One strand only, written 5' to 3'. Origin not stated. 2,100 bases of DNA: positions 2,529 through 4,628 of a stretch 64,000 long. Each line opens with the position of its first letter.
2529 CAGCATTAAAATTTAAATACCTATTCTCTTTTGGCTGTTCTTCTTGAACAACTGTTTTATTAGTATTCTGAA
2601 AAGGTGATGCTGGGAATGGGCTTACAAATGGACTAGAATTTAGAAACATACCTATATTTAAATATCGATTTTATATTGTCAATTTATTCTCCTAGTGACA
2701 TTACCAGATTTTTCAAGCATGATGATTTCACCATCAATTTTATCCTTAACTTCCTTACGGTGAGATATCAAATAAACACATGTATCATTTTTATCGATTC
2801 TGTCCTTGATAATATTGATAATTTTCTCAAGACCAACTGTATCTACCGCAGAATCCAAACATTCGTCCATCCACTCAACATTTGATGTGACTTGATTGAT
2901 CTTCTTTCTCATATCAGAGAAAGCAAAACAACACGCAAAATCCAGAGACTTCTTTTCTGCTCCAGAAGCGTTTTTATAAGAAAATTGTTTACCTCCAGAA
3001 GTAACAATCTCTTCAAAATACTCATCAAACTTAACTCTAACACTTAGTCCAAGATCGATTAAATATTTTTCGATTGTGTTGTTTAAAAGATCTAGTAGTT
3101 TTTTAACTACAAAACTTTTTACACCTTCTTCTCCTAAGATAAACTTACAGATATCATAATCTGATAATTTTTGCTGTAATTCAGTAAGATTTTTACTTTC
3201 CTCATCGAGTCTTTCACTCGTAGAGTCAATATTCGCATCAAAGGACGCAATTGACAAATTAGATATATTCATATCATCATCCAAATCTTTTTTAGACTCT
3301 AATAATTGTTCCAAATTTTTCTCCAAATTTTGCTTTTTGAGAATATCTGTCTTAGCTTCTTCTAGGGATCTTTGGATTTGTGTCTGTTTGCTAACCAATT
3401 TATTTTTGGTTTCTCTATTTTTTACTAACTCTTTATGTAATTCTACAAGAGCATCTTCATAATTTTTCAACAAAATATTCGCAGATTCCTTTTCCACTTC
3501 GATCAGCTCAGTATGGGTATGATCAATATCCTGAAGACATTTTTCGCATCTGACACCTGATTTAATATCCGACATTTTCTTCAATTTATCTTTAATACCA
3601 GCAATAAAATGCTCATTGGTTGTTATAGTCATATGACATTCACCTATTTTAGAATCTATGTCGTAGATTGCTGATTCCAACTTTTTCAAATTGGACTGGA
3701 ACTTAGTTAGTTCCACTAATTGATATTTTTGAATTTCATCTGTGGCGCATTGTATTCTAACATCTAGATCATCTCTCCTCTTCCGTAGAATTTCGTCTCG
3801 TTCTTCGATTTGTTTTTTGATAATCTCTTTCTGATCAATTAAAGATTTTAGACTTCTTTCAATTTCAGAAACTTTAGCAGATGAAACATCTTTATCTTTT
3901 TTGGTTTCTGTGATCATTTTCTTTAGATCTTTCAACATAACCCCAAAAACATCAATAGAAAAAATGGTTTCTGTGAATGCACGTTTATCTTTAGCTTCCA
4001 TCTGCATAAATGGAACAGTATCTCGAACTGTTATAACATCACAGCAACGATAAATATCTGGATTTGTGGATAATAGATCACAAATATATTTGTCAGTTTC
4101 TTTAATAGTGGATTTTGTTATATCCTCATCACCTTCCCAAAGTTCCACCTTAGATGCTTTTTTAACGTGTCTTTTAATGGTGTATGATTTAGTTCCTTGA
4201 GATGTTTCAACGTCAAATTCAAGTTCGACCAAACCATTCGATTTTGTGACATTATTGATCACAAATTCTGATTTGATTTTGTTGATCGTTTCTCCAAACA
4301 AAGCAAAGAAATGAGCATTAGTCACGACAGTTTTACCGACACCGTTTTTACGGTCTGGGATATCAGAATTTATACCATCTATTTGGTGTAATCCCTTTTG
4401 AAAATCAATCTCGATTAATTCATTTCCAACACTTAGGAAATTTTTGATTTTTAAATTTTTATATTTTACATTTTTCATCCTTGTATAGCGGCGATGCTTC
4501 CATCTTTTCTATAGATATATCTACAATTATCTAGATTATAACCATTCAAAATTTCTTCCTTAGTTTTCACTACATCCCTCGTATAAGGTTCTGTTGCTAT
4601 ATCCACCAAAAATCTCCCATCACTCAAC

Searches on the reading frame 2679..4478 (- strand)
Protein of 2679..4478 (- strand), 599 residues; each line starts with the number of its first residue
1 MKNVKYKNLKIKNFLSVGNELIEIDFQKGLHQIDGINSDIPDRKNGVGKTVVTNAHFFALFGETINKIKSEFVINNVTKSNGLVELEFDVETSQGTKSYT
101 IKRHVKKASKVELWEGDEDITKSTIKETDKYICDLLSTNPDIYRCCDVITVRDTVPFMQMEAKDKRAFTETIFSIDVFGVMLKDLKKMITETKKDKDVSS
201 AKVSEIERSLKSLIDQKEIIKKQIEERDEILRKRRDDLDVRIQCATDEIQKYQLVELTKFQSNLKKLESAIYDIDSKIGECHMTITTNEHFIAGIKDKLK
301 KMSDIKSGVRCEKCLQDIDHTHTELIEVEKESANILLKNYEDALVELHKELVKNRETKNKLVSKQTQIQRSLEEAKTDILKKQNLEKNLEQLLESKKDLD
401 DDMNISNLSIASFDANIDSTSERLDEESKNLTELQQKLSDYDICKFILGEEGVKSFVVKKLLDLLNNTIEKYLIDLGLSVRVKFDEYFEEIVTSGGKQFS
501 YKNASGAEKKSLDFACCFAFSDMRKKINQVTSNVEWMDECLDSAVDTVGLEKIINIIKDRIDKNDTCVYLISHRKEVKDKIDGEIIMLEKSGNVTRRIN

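Call 13: search_protein_families(library=phrogs, proteins=[window:2679-4478:-], max_evalue=0.00001)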
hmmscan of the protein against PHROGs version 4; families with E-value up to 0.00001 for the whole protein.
window:2679-4478:- (599 aa): 2 families
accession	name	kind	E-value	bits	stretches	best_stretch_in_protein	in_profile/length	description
phrog_77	-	DNA, RNA and nucleotide metabolism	7.3e-84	283.9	1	1-592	293-947/967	SbcC-like subunit of palindrome specific endonuclease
phrog_21388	-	DNA, RNA and nucleotide metabolism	3.3e-18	67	1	4-128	2-125/126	exonuclease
